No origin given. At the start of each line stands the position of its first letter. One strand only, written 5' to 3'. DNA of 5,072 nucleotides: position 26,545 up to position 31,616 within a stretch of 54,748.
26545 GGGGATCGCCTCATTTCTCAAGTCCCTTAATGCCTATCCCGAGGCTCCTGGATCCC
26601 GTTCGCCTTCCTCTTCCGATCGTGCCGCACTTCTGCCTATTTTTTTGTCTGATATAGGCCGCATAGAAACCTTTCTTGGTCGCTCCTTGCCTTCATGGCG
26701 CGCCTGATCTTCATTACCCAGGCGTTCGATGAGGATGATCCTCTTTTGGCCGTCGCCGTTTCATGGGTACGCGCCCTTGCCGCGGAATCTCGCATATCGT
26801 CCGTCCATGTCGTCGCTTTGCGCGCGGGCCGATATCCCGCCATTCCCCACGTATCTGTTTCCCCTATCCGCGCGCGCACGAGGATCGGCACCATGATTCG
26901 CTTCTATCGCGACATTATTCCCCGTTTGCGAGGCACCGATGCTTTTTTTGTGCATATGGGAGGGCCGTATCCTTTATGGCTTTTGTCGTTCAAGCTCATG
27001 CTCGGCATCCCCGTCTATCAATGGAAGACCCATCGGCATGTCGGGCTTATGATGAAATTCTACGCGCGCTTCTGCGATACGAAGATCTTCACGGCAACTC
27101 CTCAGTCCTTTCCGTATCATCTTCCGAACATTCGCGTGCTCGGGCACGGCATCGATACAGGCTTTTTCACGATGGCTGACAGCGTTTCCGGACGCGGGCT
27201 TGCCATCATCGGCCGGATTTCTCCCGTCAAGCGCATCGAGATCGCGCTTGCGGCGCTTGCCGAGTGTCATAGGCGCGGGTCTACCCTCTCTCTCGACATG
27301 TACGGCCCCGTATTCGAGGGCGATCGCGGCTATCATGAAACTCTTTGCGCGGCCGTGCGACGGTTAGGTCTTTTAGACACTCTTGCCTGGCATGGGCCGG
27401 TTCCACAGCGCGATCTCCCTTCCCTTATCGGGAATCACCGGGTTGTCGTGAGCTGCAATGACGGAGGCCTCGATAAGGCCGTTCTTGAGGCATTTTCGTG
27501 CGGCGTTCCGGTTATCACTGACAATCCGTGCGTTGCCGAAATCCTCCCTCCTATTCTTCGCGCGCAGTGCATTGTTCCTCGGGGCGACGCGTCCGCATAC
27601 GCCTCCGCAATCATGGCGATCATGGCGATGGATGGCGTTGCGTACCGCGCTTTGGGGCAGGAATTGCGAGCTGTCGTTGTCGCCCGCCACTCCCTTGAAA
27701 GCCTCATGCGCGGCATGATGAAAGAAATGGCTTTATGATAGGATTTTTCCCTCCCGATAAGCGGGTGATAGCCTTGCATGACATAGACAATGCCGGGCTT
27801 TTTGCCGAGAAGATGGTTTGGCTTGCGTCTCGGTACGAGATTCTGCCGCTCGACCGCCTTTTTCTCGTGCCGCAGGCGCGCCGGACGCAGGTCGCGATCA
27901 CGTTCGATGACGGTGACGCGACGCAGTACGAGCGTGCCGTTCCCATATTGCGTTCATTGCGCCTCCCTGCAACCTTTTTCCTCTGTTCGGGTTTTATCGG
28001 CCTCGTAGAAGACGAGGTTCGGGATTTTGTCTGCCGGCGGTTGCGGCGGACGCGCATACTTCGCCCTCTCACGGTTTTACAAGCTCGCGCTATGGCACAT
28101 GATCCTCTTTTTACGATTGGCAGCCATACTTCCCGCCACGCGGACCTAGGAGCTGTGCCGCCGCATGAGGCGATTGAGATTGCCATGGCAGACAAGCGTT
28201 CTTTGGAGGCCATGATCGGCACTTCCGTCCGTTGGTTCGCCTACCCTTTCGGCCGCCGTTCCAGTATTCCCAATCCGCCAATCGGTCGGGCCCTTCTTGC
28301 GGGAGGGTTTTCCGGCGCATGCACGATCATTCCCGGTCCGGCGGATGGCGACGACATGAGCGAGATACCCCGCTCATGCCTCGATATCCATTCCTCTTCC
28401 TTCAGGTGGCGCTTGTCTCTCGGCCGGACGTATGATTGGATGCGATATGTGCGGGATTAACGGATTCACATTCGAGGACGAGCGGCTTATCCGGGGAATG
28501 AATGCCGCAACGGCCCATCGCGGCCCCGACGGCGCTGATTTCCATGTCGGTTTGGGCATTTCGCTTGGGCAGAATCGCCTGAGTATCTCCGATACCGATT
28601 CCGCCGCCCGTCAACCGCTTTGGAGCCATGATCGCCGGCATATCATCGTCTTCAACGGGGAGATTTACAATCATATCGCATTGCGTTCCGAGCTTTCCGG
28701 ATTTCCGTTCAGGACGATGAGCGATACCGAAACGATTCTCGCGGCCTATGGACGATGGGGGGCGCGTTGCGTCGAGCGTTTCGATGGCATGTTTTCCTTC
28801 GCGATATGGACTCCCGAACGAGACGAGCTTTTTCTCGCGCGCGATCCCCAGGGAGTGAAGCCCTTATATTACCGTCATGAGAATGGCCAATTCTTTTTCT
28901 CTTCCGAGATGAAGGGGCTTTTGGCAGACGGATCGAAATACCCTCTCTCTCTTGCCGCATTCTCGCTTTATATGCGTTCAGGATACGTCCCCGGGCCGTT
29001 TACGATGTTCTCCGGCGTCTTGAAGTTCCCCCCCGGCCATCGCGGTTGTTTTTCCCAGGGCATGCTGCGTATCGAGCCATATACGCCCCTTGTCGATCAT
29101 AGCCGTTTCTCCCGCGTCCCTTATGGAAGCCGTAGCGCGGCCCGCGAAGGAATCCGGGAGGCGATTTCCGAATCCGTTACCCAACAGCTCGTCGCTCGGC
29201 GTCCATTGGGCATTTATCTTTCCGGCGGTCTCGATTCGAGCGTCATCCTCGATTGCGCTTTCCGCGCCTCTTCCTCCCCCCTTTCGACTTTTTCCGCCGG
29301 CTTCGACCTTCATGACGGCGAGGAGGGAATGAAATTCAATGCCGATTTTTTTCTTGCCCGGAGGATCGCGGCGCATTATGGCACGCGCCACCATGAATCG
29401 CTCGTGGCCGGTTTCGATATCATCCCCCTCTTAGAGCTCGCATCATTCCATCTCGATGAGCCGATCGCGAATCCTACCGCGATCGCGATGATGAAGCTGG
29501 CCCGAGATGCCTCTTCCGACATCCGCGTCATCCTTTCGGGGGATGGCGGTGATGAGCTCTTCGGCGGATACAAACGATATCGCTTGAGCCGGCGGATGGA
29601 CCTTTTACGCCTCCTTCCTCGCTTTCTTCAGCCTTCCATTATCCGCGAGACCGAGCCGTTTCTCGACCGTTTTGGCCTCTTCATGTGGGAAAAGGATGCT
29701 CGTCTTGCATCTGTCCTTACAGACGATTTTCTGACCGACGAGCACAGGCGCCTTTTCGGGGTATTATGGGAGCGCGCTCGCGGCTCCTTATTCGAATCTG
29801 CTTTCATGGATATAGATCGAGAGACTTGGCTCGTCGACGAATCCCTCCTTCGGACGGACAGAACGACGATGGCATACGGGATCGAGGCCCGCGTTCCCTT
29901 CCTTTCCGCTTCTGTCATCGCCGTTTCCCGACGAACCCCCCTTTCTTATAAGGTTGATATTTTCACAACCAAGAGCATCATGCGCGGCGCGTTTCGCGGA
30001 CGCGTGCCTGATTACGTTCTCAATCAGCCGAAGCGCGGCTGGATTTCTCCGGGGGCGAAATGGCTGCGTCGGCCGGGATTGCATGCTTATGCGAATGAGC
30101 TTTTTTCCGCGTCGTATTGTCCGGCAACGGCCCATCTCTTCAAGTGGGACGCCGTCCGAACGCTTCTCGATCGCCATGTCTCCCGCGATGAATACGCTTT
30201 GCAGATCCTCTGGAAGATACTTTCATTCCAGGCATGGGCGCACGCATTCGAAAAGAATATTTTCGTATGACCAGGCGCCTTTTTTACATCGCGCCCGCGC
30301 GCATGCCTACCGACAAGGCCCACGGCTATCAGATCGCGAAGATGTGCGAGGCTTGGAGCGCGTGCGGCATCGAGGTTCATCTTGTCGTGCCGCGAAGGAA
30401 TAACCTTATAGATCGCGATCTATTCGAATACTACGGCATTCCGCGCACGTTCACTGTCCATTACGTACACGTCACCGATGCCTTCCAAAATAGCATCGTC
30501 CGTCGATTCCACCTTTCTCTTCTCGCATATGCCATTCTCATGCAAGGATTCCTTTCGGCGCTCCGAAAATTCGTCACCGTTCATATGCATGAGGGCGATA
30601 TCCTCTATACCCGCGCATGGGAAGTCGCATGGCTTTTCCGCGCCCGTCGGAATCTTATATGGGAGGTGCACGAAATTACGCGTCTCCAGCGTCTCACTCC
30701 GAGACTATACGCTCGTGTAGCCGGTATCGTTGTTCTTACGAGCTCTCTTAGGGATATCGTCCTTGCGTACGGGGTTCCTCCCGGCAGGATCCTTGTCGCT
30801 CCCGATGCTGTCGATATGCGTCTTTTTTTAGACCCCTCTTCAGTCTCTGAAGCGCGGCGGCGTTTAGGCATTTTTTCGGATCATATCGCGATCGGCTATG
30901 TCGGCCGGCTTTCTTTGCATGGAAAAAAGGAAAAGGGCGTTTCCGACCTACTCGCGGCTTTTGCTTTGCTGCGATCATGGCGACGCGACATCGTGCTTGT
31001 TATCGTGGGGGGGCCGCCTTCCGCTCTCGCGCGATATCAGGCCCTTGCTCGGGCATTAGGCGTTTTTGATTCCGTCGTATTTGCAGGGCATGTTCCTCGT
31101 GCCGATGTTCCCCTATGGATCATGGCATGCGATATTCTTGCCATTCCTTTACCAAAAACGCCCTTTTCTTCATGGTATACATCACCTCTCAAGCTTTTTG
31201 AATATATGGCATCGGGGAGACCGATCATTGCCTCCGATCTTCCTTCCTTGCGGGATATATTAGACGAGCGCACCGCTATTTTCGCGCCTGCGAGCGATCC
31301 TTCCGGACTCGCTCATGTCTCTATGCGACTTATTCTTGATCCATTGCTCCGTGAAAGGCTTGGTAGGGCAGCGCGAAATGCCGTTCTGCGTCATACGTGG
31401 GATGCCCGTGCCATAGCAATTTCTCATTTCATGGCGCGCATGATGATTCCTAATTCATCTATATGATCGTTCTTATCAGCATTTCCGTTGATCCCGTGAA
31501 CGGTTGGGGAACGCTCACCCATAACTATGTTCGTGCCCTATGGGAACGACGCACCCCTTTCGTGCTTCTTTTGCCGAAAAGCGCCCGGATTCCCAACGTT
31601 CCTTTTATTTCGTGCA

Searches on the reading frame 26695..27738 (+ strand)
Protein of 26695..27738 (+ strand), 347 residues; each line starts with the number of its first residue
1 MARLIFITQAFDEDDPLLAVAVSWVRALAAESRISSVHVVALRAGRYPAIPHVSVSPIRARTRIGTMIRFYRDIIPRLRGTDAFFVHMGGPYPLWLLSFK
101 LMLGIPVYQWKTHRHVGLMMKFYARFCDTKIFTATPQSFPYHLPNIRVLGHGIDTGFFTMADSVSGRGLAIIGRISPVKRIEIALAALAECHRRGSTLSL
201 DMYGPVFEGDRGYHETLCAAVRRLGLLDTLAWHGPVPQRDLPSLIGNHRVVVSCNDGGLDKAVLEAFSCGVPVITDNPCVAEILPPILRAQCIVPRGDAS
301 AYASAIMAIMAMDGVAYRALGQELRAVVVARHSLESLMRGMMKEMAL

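Call 4: search_protein_families(library=pfam, proteins=[window:26695-27738:+], max_evalue=0.01)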
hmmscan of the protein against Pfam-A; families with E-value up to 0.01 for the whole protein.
window:26695-27738:+ (347 aa): 3 families
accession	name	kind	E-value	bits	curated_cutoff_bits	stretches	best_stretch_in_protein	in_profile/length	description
PF13692.12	Glyco_trans_1_4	-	5.4e-13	49.8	27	1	169-310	4-140/142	Glycosyl transferases group 1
PF00534.26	Glycos_transf_1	-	7.3e-12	45.6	26.4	1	170-313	19-159/172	Glycosyl transferases group 1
PF13524.12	Glyco_trans_1_2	-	7.3e-05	23.2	25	1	216-340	27-141/144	Glycosyl transferase-like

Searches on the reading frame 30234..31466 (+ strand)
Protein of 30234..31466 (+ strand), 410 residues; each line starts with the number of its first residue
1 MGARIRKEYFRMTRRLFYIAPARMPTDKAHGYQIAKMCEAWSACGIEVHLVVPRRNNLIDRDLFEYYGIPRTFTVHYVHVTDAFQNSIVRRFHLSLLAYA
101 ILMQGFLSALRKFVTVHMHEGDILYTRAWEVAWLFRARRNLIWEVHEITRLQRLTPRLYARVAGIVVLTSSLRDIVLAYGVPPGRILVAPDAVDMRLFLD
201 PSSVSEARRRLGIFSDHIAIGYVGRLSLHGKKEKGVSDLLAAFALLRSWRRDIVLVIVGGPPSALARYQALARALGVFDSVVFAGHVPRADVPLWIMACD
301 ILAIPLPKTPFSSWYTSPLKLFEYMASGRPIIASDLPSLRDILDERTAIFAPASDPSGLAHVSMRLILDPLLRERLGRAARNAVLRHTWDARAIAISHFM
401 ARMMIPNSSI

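Call 8: search_protein_families(library=pfam, proteins=[window:30234-31466:+], max_evalue=0.01)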
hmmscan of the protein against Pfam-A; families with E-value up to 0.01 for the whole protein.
window:30234-31466:+ (410 aa): 5 families
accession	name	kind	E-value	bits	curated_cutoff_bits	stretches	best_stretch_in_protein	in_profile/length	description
PF13692.12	Glyco_trans_1_4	-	1.9e-23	83.7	27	1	219-367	3-140/142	Glycosyl transferases group 1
PF00534.26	Glycos_transf_1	-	1.2e-21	77.5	26.4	1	206-382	4-171/172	Glycosyl transferases group 1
PF13524.12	Glyco_trans_1_2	-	2.1e-11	44.4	25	1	246-395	6-141/144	Glycosyl transferase-like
PF13439.12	Glyco_transf_4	-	5.5e-08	33.5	28.5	1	34-195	8-168/170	Glycosyltransferase Family 4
PF13579.12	Glyco_trans_4_4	-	3.9e-07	31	29.7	1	33-190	6-156/158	Glycosyl transferase 4-like domain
